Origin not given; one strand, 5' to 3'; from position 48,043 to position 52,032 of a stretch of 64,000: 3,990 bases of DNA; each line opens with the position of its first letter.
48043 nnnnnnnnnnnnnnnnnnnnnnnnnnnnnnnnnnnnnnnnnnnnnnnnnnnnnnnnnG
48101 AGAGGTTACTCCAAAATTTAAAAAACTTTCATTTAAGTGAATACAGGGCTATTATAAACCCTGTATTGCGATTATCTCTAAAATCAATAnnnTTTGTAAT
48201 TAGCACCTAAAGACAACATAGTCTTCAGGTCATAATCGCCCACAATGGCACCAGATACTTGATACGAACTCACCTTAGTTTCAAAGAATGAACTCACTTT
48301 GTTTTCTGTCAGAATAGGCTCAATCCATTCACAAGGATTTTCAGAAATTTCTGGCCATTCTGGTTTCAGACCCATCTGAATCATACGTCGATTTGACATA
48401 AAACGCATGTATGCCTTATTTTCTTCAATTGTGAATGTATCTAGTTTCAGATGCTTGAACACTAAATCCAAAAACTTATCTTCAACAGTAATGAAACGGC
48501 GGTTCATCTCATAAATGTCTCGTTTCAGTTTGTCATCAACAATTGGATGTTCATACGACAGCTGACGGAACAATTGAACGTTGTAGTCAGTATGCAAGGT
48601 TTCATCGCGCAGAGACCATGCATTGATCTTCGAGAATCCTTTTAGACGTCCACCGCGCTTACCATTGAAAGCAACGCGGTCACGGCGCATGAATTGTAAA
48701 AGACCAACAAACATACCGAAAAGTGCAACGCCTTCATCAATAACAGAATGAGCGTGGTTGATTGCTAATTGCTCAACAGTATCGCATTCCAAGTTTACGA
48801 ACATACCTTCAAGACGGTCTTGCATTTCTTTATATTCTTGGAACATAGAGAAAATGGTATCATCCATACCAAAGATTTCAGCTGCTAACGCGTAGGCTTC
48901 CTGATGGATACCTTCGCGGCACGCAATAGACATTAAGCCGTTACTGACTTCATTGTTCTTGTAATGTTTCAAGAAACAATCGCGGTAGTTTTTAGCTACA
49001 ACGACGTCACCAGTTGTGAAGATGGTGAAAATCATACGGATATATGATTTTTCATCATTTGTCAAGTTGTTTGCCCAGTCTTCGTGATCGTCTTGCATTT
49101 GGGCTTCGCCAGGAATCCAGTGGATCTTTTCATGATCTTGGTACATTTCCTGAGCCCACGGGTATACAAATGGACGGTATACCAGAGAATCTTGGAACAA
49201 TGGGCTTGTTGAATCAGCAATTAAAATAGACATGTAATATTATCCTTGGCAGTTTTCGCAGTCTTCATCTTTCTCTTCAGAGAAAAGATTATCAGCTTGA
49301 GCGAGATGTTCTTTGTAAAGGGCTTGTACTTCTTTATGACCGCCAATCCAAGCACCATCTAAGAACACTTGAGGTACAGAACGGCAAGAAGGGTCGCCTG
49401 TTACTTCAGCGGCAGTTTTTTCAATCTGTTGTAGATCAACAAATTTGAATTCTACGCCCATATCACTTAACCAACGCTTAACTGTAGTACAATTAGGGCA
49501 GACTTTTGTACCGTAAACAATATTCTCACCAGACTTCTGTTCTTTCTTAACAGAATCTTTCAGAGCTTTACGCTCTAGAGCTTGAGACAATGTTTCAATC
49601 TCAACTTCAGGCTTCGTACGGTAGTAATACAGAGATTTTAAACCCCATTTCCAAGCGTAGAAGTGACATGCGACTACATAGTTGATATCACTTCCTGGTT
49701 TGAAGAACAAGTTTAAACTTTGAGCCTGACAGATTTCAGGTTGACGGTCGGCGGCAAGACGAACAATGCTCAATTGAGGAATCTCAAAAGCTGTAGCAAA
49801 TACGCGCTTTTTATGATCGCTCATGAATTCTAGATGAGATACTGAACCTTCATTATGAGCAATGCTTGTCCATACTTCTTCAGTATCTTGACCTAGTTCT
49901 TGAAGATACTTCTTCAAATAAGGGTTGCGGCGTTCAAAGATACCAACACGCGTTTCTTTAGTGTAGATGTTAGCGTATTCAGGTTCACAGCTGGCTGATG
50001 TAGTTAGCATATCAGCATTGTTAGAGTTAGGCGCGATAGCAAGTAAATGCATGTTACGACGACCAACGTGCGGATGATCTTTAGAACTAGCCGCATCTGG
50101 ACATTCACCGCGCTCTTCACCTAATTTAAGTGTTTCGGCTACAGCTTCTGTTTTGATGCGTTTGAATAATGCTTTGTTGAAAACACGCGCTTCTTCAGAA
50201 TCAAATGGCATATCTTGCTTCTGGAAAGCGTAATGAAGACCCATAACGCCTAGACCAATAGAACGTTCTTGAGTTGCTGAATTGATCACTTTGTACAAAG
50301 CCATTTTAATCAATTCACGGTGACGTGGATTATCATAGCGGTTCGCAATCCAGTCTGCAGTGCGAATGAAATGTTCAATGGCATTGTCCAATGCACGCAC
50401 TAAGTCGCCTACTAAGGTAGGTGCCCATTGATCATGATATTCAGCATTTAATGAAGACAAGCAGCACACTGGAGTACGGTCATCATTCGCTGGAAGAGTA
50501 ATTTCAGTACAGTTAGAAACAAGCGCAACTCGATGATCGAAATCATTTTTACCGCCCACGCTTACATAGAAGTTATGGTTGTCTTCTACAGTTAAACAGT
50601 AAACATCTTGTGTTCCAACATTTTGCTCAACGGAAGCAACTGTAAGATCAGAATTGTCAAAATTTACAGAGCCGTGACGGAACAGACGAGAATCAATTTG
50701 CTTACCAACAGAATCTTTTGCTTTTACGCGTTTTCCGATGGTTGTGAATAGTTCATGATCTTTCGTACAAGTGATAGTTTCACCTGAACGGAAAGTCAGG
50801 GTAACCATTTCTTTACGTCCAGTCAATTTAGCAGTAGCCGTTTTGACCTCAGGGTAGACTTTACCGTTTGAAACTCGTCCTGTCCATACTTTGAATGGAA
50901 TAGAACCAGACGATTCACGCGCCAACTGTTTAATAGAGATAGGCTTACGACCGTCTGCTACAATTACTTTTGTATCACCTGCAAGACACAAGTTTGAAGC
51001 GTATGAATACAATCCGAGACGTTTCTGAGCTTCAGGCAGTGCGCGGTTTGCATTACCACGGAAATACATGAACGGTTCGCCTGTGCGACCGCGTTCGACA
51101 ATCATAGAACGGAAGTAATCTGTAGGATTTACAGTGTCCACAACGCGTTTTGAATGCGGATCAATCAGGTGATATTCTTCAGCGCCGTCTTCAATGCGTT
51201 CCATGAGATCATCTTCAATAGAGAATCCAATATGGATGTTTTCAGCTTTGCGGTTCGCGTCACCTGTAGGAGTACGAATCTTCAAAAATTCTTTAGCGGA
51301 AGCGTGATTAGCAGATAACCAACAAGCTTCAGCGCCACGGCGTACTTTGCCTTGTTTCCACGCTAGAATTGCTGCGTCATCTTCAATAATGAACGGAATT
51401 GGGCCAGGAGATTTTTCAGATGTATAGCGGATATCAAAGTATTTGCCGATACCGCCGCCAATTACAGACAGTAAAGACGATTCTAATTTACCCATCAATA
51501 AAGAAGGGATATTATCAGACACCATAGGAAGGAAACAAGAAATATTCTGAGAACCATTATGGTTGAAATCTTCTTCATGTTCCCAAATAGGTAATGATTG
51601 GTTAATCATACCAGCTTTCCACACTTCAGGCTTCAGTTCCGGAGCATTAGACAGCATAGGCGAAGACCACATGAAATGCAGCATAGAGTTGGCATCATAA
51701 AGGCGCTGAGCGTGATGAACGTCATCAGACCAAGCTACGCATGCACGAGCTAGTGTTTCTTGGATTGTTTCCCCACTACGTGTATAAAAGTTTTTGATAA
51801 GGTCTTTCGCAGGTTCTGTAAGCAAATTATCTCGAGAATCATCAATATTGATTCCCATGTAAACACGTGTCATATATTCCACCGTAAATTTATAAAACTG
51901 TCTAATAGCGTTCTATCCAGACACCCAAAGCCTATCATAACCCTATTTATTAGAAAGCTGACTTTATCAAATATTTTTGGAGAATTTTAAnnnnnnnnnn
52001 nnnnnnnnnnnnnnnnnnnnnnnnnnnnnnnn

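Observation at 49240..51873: NrdA with a mini-intein at the thiyl-radical cysteine and a C-terminal glutaredoxin-like fusion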

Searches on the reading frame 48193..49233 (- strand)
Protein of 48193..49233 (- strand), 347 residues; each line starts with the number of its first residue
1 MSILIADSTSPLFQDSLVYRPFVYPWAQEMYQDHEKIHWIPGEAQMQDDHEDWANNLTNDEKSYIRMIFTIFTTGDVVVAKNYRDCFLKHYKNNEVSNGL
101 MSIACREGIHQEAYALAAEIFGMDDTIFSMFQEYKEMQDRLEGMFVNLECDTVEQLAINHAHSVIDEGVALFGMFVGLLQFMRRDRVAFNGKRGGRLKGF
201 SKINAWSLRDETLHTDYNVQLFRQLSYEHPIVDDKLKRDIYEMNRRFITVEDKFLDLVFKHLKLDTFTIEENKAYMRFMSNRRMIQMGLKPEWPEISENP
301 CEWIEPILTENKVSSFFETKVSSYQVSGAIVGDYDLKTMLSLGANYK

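Call 35: search_protein_families(library=pfam, proteins=[window:48193-49233:-], max_evalue=0.01)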
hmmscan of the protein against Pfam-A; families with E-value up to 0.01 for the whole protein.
window:48193-49233:- (347 aa): 1 family
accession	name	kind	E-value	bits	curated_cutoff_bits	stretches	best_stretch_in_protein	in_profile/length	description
PF00268.27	Ribonuc_red_sm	-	5.9e-51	173.9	33.6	1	18-300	3-281/281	Ribonucleotide reductase, small chain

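Call 50: search_protein_families(library=ncbifam, proteins=[window:48193-49233:-], max_evalue=0.001)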
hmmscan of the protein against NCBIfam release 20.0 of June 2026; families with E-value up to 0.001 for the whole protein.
window:48193-49233:- (347 aa): 10 families
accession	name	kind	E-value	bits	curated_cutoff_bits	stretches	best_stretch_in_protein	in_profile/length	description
NF009398.0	PRK12759.1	equivalog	1.6e-74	251.4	649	1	11-335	92-405/410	bifunctional gluaredoxin/ribonucleoside-diphosphate reductase subunit beta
NF007186.0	PRK09614.1-5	equivalog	2.5e-71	240.4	237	1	11-327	6-312/328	ribonucleotide-diphosphate reductase subunit beta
NF005550.0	PRK07209.1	equivalog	6.7e-41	140.5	309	1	20-330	66-380/383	ribonucleotide-diphosphate reductase subunit beta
NF007184.0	PRK09614.1-3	equivalog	8.8e-29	100.9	310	1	22-333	38-345/346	ribonucleotide-diphosphate reductase subunit beta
TIGR04171.1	RNR_1b_NrdF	exception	2.2e-15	56.7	355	1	27-327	14-304/316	class 1b ribonucleoside-diphosphate reductase subunit beta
NF007183.0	PRK09614.1-2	subfamily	1.3e-12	47.3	320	1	28-326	20-311/327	ribonucleotide-diphosphate reductase subunit beta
NF006576.0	PRK09101.1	equivalog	1.4e-08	34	346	1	197-327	225-360/376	class Ia ribonucleoside-diphosphate reductase subunit beta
NF007185.0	PRK09614.1-4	equivalog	2.1e-07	30.5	525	1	38-317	29-295/320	ribonucleotide-diphosphate reductase subunit beta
NF010572.0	PRK13965.1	subfamily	1.6e-06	27.4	486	1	29-298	39-294/337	class 1b ribonucleoside-diphosphate reductase subunit beta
NF006198.0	PRK08326.1-1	subfamily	1.1e-05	24.8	274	1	29-151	29-157/308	R2-like ligand-binding oxidase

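Call 51: search_solved_structures(query=window:48193-49233:-, max_evalue=0.00001, show_alignments=1)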
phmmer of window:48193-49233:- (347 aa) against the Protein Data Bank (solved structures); distinct sequences matched with E-value up to 0.00001: 33.
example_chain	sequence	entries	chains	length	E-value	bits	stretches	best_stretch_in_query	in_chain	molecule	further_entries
9dws_A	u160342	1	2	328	9.6e-71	242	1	11-335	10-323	ribonucleoside-diphosphate reductase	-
6y2n_A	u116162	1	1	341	7.4e-31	110.9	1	20-330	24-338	Ribonucleoside-diphosphate reductase subunit beta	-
2ani_A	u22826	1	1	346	1.7e-26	96.5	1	21-328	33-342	Ribonucleoside-diphosphate reductase beta subunit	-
1syy_A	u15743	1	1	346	6.1e-26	94.7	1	21-328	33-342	Ribonucleoside-diphosphate reductase beta chain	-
4d8f_A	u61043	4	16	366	7.4e-26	94.4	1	21-328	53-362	Ribonucleoside-diphosphate reductase subunit beta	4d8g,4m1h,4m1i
6zjk_C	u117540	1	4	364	1.3e-16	64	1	22-330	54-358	Ribonucleoside-diphosphate reductase subunit beta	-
2p1i_A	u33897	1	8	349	1.8e-16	63.6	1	18-331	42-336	Ribonucleotide reductase, small chain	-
1smq_A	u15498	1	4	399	4.9e-16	62.1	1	17-330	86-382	Ribonucleoside-diphosphate reductase small chain 1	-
1jk0_A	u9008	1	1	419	5.7e-16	61.9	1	17-330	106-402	ribonucleoside-diphosphate reductase small chain 1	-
6cwo_A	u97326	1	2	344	7.9e-16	61.5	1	10-324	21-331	Ribonucleotide reductase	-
8dq4_A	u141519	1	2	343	1.6e-15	60.5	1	10-324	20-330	Ribonucleoside-diphosphate reductase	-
8dq5_A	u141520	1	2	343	2.1e-15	60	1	10-324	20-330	Ribonucleoside-diphosphate reductase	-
6cwp_A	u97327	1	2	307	4.2e-15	59.1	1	11-288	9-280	Ribonucleotide reductase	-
6cwq_A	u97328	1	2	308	4.4e-15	59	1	12-317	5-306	Ribonucleotide reductase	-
1h0n_A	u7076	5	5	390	5.3e-15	58.7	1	18-331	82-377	RIBONUCLEOSIDE-DIPHOSPHATE REDUCTASE | RIBONUCLEOSIDE-DIPHOSPHATE REDUCTASE M2 CHAIN | RIBONUCLEOTIDE REDUCTASE R2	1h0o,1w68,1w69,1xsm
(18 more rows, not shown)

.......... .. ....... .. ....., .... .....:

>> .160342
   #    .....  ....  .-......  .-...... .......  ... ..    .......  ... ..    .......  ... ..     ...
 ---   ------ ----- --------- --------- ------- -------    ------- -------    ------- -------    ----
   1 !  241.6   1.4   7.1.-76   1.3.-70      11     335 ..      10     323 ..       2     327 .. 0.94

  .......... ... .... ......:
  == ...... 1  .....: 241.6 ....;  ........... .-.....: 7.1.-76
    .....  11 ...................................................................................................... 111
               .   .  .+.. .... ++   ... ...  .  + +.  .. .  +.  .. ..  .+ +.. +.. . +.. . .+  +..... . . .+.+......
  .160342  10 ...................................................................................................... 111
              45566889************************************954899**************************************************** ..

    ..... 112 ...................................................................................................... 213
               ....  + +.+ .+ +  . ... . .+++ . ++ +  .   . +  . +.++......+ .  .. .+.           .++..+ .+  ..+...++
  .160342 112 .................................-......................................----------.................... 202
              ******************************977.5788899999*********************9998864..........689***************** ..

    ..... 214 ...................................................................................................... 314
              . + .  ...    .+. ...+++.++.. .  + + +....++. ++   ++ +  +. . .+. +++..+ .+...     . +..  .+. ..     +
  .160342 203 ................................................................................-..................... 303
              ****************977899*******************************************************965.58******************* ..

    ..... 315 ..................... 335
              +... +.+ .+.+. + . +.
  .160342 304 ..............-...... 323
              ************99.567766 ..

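Call 75: find_encoding_contigs(protein=window:48193-49233:-, flank=4500, max_places=6)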
Protein window:48193-49233:- (347 aa): 3 contigs read that carry it; 3 places shown.
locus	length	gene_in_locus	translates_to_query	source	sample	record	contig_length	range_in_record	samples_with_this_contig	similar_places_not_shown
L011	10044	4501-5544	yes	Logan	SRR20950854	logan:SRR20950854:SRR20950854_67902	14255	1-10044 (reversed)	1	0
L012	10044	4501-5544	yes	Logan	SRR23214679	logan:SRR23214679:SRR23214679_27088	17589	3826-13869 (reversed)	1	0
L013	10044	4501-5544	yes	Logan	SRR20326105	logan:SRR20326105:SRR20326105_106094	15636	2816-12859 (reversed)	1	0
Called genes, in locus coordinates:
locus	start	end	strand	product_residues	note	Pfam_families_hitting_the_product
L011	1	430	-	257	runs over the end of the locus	PF12322:T4_baseplate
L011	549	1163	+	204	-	PF00317:Ribonuc_red_lgN (weak), PF01079:Hint (weak), PF13403:Hint_2 (faint)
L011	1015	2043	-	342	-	-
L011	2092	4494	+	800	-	PF02867:Ribonuc_red_lgC, PF14890:Intein_splicing, PF02867:Ribonuc_red_lgC, PF00462:Glutaredoxin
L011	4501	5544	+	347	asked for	PF00268:Ribonuc_red_sm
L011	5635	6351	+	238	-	-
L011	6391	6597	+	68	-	-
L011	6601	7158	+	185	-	PF02075:RuvC (weak)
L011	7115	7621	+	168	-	-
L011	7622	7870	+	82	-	PF09723:Zn_ribbon_8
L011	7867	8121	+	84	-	PF16805:Trans_coact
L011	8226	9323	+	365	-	PF08804:gp32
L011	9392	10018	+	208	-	-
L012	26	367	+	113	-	-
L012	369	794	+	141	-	-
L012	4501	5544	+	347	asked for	PF00268:Ribonuc_red_sm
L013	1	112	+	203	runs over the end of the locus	PF01471:PG_binding_1, PF13539:Peptidase_M15_4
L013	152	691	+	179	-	-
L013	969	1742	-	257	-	PF12322:T4_baseplate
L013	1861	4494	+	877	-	PF02867:Ribonuc_red_lgC, PF14890:Intein_splicing, PF02867:Ribonuc_red_lgC, PF00462:Glutaredoxin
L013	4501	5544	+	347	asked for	PF00268:Ribonuc_red_sm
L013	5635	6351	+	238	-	-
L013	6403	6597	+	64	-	-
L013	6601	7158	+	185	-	PF02075:RuvC (weak)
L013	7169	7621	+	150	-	-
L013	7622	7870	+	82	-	PF09723:Zn_ribbon_8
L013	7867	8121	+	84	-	PF16805:Trans_coact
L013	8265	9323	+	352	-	PF08804:gp32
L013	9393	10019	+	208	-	-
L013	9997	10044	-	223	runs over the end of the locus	PF26869:Phage_T4_gp2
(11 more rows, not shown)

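Call 77: search_protein_families(library=pfam, proteins=[L011:1018-2043:-, L011:540-1160:+, L011:2092-2400:+], max_evalue=0.1)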
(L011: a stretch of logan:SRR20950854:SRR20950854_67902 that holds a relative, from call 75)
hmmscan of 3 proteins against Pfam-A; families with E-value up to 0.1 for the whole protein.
L011:1018-2043:- (342 aa): 1 family
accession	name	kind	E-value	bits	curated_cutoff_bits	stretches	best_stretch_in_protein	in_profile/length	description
PF24769.1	At2g29880_C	-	0.049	14.4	26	0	189-205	26-42/47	At2g29880 C-terminal domain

L011:540-1160:+ (207 aa): 4 families
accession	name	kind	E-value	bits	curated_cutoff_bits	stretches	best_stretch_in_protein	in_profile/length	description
PF00317.26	Ribonuc_red_lgN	-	3.3e-06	27.5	28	1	29-80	17-72/77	Ribonucleotide reductase, all-alpha domain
PF01079.26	Hint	-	1.6e-05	25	29.7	1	111-185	8-91/213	Hint module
PF13403.11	Hint_2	-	2e-05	25.4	28.4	1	116-156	2-42/147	Hint domain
PF05203.21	Hom_end_hint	-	0.0032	17.9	32.1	1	116-179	1-74/228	Hom_end-associated Hint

L011:2092-2400:+ (103 aa): 1 family
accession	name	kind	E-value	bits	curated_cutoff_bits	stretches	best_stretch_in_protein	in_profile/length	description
PF02867.20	Ribonuc_red_lgC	-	0.0018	17.4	23.9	1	35-103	2-78/523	Ribonucleotide reductase, barrel domain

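Call 78: search_protein_families(library=phrogs, proteins=[L011:1018-2043:-], max_evalue=0.01)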
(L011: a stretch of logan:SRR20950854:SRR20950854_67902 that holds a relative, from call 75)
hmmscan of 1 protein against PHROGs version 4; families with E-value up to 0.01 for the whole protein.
L011:1018-2043:- (342 aa): 2 families
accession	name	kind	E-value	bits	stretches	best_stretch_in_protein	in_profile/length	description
phrog_655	-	DNA, RNA and nucleotide metabolism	3.6e-19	70.9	1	5-242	17-229/343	homing endonuclease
phrog_12434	-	DNA, RNA and nucleotide metabolism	2.1e-12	48.1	1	3-143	3-139/292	HNH endonuclease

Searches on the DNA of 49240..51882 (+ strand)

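Call 5: search_dna_similar(query=window:49240-51882:+, collection=phages, mode=near, max_rows=25)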
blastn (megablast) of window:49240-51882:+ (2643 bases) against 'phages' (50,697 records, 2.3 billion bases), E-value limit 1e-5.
Records with a match: 1; places in all: 1; records where one place covers at least 80% of the query: 1.
Best place of each record, by identity: 60-80% 1.
By first word of the organism name: Acinetobacter 1.
By host as written in the record: Acinetobacter baumannii 15599 1.
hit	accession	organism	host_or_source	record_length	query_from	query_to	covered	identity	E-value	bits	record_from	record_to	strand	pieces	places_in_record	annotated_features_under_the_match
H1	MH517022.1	Acinetobacter phage SH-Ab 15599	Acinetobacter baumannii 15599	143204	1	2640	100%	75.7%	0e+0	1264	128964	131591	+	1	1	ribonucleotide-diphosphate reductase subunit alpha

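Call 7: get_annotated_region(hit=H1, flank=6000)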
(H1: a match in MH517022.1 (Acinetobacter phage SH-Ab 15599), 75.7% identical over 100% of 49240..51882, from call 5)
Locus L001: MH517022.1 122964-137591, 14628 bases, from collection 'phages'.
description: Acinetobacter phage SH-Ab 15599, complete genome.
organism: Acinetobacter phage SH-Ab 15599 (NCBI taxid 2202135)
taxonomy: Viruses; Duplodnaviria; Heunggongvirae; Uroviricota; Caudoviricetes; Ackermannviridae
host: Acinetobacter baumannii 15599; source: sewage; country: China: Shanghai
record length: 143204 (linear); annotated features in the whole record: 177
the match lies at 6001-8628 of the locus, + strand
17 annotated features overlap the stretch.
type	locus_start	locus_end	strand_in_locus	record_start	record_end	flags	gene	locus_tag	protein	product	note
CDS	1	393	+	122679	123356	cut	-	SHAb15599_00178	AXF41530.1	DNA end protector protein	similar to NP_944079.1 gp2 DNA end protector protein [Aeromonas phage Aeh1] & YP_239177.1 gp2 protects DNA ends ...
CDS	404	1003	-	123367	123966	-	-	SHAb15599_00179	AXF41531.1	hypothetical protein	similar to ADP02526.1 conserved hypothetical protein from Salmonella phage PVP-SE1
CDS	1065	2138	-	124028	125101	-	-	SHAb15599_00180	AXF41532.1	single stranded DNA-binding protein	-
CDS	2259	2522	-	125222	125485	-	-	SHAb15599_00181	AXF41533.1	hypothetical protein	-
CDS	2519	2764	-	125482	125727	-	-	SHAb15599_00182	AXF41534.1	FmdB family regulatory protein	ORF59; regulatory protein belongs to FmdB family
CDS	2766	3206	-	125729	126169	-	-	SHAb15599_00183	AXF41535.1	hypothetical protein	-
CDS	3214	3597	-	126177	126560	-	-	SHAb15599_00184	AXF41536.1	hypothetical protein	ORF064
CDS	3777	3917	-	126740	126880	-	-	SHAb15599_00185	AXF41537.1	hypothetical protein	-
CDS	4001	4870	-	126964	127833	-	-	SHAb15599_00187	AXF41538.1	hypothetical protein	-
CDS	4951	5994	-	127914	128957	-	-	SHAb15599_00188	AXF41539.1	ribonucleotide reductase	similar to YP_169561.1 bifunctional glutaredoxin/ribonucleoside-diphosphate reductase subunit beta [Francisella ...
CDS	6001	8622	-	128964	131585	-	-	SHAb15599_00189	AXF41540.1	ribonucleotide-diphosphate reductase subunit alpha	similar to YP_513694.1 ribonucleotide-diphosphate reductase subunit alpha [Francisella tularensis subsp. holarctica] & ...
CDS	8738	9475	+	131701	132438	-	-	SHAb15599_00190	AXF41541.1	baseplate hub subunit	similar to YP_195240.1 base plate hub subunit gp26 [Synechococcus phage S-PM2] & YP_717684.1 baseplate hub subunit ...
CDS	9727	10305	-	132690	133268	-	-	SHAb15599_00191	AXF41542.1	hypothetical protein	-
CDS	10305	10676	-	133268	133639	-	-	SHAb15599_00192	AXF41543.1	hypothetical protein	-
CDS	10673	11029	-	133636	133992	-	-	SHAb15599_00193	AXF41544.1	hypothetical protein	-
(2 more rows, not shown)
